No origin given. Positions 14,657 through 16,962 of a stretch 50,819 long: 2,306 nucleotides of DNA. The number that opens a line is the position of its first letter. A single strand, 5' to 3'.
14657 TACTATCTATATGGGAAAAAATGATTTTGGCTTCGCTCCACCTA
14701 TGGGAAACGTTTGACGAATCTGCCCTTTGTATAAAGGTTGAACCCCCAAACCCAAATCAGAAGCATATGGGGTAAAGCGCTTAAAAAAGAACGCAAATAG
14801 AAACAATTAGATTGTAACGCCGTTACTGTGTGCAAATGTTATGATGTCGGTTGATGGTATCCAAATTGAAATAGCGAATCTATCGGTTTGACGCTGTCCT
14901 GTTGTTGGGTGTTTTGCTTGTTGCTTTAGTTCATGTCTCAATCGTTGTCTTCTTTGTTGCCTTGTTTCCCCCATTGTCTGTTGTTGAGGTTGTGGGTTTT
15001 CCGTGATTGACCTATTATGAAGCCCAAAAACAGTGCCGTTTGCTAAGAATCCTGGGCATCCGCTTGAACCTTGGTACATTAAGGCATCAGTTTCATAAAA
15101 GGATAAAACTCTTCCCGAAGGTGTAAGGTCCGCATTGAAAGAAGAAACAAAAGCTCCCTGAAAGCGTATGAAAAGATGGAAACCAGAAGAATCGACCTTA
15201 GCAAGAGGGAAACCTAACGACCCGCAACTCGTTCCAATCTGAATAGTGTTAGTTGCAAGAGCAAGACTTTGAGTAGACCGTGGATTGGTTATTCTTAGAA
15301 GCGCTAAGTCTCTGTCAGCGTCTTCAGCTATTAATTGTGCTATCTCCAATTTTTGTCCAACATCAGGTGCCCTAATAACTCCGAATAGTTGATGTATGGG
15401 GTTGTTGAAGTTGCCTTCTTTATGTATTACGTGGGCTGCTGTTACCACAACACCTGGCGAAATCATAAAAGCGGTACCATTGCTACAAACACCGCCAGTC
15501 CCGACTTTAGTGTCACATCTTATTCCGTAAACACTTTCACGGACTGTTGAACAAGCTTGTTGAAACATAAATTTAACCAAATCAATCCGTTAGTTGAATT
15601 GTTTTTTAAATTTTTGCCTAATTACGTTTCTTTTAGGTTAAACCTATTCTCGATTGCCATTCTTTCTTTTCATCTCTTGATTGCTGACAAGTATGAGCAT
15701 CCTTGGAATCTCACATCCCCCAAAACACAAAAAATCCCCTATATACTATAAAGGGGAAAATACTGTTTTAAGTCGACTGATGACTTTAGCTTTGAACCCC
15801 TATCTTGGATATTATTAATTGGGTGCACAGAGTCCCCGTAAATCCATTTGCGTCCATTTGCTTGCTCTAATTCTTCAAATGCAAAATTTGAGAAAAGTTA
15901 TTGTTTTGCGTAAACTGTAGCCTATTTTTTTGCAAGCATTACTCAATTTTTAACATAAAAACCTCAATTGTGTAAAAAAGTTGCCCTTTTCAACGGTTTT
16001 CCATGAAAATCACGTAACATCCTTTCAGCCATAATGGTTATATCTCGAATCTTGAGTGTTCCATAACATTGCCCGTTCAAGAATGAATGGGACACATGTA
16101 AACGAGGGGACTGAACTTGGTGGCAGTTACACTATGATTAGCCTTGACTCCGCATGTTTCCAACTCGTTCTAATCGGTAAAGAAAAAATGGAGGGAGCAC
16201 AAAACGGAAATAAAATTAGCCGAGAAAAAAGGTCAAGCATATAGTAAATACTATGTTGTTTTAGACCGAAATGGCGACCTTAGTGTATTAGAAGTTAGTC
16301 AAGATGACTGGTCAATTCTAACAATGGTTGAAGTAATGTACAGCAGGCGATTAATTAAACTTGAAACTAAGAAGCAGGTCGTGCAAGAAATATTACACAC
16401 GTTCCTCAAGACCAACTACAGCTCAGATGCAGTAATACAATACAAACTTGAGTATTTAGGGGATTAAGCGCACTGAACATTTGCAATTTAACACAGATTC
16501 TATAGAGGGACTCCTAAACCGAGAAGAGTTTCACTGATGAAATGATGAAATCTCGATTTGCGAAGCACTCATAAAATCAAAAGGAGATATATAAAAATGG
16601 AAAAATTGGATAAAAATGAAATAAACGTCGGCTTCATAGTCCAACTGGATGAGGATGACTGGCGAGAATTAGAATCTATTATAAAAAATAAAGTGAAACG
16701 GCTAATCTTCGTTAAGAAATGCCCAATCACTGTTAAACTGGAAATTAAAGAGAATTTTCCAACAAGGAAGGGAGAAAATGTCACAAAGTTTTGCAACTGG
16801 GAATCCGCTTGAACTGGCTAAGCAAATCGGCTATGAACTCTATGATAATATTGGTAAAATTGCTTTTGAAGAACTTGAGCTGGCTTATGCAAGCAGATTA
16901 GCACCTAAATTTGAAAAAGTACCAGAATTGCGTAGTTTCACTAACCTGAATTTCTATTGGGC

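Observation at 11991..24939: A 12.9-kb integrated element bounded by a perfect 39-bp repeat equal to the 5' half of tRNA-Arg(GCG)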

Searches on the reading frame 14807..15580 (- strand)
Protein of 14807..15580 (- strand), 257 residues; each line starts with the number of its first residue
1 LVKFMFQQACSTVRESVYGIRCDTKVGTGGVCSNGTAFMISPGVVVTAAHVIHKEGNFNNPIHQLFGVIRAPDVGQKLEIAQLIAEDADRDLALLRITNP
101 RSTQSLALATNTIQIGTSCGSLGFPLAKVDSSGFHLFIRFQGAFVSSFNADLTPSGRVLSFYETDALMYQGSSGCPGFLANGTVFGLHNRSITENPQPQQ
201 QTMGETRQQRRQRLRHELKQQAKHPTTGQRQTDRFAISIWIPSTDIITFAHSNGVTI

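Call 9: search_protein_families(library=pfam, max_evalue=0.01, proteins=[window:14807-15580:-])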
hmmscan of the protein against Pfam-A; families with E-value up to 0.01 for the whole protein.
window:14807-15580:- (257 aa): 2 families
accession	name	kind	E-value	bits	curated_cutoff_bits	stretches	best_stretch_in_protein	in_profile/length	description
PF13365.12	Trypsin_2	-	1.7e-14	55.2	27.6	1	35-187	1-144/144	Trypsin-like peptidase domain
PF00089.32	Trypsin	-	1.8e-07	31.6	20.6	1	36-131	28-134/220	Trypsin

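Call 30: search_protein_families(library=padloc, max_evalue=0.01, proteins=[window:14807-15580:-])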
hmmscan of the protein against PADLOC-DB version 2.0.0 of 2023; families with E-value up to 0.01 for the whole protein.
window:14807-15580:- (257 aa): 6 families
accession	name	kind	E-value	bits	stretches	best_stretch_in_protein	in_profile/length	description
PDLC02959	RT-Protease_XI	-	6.5e-15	53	1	12-195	335-491/510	single gene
PDLC02960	RT-Protease_XI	-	8.8e-15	52.6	1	11-194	332-487/506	single gene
PDLC03855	LmuA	-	3.9e-12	44.2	1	27-188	15-167/425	-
PDLC02159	Avs1b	-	3e-11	39.4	1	13-132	6-113/1924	-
PDLC00169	HamA1|HamA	-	1.5e-07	28.2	1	29-149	23-132/483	DUF1837 domain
PDLC04593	PDC-M35A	-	6.4e-07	27.4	1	26-128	14-122/216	-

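Call 31: search_protein_families(library=phrogs, max_evalue=0.01, proteins=[window:14807-15580:-])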
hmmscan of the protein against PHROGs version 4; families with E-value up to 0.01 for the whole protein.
window:14807-15580:- (257 aa): 2 families
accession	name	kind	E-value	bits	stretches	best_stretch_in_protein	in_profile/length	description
phrog_9683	-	other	1.2e-06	29.2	1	33-187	53-186/233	protease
phrog_11383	-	unknown function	8.3e-05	23.1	1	42-194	195-330/462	-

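Call 84: search_protein_families(library=ncbifam, max_evalue=0.01, proteins=[window:14807-15580:-])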
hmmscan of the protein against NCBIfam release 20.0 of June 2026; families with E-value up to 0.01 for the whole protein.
window:14807-15580:- (257 aa): 4 families
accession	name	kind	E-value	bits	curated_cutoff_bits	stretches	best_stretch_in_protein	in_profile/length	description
NF041810.1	Avs1b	equivalog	1.1e-08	32.7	1500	1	33-130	18-111/1931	AVAST type 1 anti-phage system protease Avs1b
NF033740.0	MarP_fam_protase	equivalog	5.3e-08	32.3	250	1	8-187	188-350/390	MarP family serine protease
TIGR02037.1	degP_htrA_DO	subfamily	3.3e-06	26.3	416.2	1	33-189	60-199/434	Do family serine endopeptidase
NF041521.1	HhoA_HhoB_HtrA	equivalog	0.0019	17.5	450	1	34-196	58-204/335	HhoA/HhoB/HtrA family serine endopeptidase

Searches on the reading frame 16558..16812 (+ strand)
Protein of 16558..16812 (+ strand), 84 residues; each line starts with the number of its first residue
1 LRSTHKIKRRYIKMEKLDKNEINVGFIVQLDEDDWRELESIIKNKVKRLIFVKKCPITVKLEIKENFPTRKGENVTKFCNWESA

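Call 31: search_protein_families(library=phrogs, max_evalue=0.01, proteins=[window:16558-16812:+])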
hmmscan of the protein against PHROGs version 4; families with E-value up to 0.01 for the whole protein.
window:16558-16812:+ (84 aa): 0 families

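Call 68: search_protein_families(library=pfam, max_evalue=0.01, proteins=[window:16558-16812:+])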
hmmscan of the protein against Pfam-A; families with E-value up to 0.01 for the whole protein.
window:16558-16812:+ (84 aa): 1 family
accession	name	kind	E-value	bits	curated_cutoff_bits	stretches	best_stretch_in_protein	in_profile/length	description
PF08943.16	CsiD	-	0.0056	16.4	27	1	10-61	151-202/294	CsiD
